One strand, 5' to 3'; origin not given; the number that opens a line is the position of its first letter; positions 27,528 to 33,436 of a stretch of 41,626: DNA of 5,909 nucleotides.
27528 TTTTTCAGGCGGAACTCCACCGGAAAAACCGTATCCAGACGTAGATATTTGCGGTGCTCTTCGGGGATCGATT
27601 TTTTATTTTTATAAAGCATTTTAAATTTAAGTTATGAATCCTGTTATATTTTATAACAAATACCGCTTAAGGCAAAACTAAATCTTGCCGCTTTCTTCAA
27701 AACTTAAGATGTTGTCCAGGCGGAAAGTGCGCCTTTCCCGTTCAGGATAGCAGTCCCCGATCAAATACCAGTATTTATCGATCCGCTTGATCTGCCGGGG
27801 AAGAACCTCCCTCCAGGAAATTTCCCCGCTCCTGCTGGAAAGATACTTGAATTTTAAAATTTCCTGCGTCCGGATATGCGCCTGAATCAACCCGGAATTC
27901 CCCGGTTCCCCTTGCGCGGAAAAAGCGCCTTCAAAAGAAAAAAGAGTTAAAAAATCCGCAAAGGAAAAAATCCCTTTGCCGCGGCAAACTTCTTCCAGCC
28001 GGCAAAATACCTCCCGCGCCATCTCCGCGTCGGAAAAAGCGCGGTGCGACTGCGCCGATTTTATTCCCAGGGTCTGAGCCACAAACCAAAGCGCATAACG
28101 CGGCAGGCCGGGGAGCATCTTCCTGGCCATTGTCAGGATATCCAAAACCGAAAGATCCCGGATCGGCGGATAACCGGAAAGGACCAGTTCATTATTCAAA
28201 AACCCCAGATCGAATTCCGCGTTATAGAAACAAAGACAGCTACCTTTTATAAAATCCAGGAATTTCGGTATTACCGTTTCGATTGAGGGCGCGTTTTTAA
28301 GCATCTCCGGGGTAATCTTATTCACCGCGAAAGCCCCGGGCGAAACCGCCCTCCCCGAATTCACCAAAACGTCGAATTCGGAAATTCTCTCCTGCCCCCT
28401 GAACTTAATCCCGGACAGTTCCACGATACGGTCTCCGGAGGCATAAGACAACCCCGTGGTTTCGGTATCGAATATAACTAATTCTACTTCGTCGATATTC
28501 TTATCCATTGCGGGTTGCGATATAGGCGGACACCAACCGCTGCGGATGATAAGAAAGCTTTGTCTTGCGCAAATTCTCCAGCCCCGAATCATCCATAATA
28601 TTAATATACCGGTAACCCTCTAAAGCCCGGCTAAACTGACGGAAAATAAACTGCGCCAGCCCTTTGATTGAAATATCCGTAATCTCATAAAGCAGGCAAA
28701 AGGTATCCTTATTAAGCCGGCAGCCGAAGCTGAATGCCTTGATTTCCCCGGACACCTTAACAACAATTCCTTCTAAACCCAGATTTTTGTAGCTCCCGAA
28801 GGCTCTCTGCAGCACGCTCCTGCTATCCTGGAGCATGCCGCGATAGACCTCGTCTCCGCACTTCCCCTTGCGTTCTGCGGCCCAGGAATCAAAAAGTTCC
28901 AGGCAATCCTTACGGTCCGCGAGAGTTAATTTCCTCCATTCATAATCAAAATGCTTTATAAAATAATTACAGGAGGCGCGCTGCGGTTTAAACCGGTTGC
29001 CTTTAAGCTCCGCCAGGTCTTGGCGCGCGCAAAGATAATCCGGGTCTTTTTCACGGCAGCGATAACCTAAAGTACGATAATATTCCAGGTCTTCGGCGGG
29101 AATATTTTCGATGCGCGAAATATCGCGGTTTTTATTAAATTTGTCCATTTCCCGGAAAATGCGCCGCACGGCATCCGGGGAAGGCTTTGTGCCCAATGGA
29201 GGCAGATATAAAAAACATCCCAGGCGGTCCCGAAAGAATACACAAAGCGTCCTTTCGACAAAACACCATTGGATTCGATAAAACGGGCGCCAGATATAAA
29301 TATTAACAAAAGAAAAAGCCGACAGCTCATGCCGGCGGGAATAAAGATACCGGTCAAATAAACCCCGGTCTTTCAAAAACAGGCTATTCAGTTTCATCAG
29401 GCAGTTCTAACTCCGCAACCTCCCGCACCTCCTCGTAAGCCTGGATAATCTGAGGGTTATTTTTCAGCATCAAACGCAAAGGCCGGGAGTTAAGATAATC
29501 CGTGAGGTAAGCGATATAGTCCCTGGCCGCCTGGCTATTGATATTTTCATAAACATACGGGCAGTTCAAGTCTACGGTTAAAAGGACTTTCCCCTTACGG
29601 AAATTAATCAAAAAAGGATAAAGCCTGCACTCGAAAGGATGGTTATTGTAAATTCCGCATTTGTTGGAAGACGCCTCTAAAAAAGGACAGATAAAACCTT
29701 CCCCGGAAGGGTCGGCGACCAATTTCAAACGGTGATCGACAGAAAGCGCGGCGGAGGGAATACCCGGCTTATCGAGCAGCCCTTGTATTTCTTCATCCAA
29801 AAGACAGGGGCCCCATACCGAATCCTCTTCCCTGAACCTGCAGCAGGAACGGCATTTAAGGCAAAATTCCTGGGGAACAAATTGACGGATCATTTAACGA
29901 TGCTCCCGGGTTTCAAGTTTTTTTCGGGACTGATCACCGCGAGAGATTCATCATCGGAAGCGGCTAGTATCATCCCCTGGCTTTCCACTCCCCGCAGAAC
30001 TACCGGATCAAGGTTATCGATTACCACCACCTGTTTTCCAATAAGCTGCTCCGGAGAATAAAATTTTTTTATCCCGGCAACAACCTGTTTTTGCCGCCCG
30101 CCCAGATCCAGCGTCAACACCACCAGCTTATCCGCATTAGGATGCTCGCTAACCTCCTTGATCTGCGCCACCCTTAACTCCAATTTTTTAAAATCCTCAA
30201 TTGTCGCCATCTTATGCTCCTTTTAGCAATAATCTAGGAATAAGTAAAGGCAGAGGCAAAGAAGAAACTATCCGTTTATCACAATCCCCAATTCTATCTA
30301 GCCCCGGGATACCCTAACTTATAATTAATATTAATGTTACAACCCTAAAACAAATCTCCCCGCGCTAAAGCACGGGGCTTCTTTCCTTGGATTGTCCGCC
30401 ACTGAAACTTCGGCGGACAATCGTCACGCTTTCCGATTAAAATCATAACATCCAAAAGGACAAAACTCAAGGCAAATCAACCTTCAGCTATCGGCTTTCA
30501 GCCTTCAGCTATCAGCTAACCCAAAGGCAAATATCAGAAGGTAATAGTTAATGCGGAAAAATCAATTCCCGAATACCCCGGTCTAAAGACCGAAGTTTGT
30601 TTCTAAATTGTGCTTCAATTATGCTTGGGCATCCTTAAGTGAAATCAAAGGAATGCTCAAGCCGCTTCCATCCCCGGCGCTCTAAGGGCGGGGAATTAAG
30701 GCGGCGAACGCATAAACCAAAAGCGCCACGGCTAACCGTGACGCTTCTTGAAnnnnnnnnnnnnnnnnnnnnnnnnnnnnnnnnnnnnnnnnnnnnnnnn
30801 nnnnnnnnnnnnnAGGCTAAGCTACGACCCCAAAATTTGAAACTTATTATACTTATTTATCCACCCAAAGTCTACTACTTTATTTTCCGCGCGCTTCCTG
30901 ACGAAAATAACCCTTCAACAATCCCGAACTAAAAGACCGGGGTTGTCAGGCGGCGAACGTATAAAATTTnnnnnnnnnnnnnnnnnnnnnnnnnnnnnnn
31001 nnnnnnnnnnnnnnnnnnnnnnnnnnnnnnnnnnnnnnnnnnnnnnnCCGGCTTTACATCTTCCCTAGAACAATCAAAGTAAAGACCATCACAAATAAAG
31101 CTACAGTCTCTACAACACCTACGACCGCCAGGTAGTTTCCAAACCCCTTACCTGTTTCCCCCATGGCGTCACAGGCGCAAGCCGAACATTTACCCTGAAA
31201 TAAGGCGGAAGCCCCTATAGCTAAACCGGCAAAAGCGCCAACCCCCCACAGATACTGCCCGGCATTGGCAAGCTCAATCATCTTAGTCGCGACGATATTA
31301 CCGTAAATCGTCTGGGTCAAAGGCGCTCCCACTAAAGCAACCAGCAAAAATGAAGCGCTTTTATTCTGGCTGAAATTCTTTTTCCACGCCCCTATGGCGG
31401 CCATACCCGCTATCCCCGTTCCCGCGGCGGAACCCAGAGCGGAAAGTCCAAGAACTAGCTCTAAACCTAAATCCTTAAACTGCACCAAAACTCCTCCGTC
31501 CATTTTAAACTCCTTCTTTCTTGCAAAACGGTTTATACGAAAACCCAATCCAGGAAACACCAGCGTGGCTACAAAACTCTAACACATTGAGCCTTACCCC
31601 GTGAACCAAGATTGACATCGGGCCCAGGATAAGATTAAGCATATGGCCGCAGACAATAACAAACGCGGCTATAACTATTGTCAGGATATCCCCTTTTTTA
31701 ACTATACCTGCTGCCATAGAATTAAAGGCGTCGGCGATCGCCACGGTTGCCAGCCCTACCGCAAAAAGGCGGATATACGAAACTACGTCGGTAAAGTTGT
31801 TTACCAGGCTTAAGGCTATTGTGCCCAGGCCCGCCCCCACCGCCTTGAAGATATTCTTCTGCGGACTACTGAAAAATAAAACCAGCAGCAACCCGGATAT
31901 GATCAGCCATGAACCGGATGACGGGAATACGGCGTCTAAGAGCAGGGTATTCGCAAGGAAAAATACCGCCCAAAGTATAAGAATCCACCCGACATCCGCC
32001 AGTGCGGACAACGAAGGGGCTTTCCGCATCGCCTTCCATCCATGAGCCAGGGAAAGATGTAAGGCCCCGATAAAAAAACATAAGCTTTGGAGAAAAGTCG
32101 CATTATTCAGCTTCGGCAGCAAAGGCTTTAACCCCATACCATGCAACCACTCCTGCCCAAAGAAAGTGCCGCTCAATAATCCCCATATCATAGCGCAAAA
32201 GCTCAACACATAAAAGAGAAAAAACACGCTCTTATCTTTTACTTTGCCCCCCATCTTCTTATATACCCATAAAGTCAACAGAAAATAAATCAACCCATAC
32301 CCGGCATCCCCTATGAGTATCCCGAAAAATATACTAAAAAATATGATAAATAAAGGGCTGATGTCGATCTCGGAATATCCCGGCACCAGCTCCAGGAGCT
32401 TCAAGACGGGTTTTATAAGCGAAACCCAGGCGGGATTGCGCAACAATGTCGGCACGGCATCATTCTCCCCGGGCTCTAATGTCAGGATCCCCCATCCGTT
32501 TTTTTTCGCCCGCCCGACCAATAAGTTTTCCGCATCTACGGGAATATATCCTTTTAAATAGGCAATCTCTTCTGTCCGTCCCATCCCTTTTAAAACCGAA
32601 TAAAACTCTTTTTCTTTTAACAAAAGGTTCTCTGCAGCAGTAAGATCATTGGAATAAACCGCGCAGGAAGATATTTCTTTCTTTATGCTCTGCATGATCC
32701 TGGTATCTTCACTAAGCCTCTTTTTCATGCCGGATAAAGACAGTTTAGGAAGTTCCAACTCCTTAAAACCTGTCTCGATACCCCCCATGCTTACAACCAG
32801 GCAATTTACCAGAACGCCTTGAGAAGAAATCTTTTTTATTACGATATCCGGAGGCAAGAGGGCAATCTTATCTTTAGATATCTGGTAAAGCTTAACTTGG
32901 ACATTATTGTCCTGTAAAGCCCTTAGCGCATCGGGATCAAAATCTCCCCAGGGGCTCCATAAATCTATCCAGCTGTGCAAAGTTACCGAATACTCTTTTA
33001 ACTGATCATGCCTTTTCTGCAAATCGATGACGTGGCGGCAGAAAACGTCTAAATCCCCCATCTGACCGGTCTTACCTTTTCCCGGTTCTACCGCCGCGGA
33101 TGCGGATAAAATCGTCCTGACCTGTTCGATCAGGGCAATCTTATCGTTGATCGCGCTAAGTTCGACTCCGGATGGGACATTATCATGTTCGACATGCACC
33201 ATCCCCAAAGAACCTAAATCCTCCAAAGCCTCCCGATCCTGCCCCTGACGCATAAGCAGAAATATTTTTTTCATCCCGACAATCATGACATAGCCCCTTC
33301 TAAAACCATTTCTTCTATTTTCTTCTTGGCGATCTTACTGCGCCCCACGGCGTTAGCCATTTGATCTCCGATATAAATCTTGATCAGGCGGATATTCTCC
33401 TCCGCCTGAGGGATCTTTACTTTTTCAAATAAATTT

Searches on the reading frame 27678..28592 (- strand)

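Call 66: search_protein_families(library=pfam, proteins=[window:27678-28592:-], max_evalue=0.00001)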
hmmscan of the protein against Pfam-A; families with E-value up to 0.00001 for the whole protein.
window:27678-28592:- (304 aa): 2 families
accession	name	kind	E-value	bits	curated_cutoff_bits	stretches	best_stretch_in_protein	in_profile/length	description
PF00929.31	RNase_T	-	1.2e-33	117.4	24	1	39-196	1-164/164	Exonuclease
PF13280.12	WYL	-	4.7e-11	43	21.8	1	236-299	6-69/70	WYL domain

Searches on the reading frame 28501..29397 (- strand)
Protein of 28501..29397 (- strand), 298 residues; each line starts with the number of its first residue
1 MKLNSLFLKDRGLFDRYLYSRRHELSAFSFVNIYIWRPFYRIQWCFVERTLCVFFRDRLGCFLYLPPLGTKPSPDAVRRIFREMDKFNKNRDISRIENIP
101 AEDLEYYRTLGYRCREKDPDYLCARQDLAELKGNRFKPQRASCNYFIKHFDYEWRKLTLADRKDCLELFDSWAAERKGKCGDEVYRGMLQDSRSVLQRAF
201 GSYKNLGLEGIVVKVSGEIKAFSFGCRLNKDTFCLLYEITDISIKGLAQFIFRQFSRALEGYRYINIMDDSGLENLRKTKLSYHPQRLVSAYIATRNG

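Call 67: search_protein_families(library=pfam, proteins=[window:28501-29397:-], max_evalue=0.00001)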
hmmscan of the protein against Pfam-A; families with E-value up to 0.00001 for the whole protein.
window:28501-29397:- (298 aa): 1 family
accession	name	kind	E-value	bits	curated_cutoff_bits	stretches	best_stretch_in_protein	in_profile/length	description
PF09924.15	LPG_synthase_C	-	4.1e-33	115.2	27.5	1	26-294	9-297/298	Phosphatidylglycerol lysyltransferase, C-terminal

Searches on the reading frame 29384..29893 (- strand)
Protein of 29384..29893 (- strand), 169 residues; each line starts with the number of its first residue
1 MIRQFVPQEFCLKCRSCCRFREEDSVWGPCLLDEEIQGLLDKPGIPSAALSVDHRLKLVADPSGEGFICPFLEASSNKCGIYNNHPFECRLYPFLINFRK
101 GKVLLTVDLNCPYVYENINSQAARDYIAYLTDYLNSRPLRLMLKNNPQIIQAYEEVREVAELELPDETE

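Call 67: search_protein_families(library=pfam, proteins=[window:29384-29893:-], max_evalue=0.00001)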
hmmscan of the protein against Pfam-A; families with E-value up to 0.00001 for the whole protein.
window:29384-29893:- (169 aa): 1 family
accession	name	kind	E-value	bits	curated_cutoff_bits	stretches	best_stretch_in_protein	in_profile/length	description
PF03692.20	CxxCxxCC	-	4.4e-07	30.9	23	1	11-100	2-73/85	Putative zinc- or iron-chelating domain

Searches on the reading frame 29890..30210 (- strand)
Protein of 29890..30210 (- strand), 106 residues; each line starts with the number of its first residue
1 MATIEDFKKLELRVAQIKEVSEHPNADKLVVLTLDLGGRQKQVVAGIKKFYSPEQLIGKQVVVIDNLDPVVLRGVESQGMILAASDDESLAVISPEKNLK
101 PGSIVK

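Call 10: search_protein_families(library=pfam, proteins=[window:29890-30210:-])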
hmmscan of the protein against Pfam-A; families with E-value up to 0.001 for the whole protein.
window:29890-30210:- (106 aa): 1 family
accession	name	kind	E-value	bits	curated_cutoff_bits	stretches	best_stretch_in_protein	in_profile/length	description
PF01588.26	tRNA_bind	-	1.1e-32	112.4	27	1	12-103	1-95/96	Putative tRNA binding domain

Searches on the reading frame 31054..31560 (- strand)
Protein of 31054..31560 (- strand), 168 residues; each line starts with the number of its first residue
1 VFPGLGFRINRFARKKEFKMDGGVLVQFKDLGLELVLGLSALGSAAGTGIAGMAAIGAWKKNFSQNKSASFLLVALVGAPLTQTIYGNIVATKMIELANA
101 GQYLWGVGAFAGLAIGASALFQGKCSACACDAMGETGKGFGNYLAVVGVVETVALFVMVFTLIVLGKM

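Call 10: search_protein_families(library=pfam, proteins=[window:31054-31560:-])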
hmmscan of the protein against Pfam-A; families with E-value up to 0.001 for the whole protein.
window:31054-31560:- (168 aa): 1 family
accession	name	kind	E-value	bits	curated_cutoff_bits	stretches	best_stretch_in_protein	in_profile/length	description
PF00137.26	ATP-synt_C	-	4.4e-14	52.9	24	2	106-163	2-59/60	ATP synthase subunit C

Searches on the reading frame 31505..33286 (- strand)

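Call 67: search_protein_families(library=pfam, proteins=[window:31505-33286:-], max_evalue=0.00001)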
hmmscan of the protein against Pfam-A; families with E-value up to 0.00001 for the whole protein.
window:31505-33286:- (593 aa): 1 family
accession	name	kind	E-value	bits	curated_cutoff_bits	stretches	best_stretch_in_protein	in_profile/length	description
PF01496.24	V_ATPase_I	-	1.1e-11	43.9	30.7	1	183-372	247-446/815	V-type ATPase 116kDa subunit family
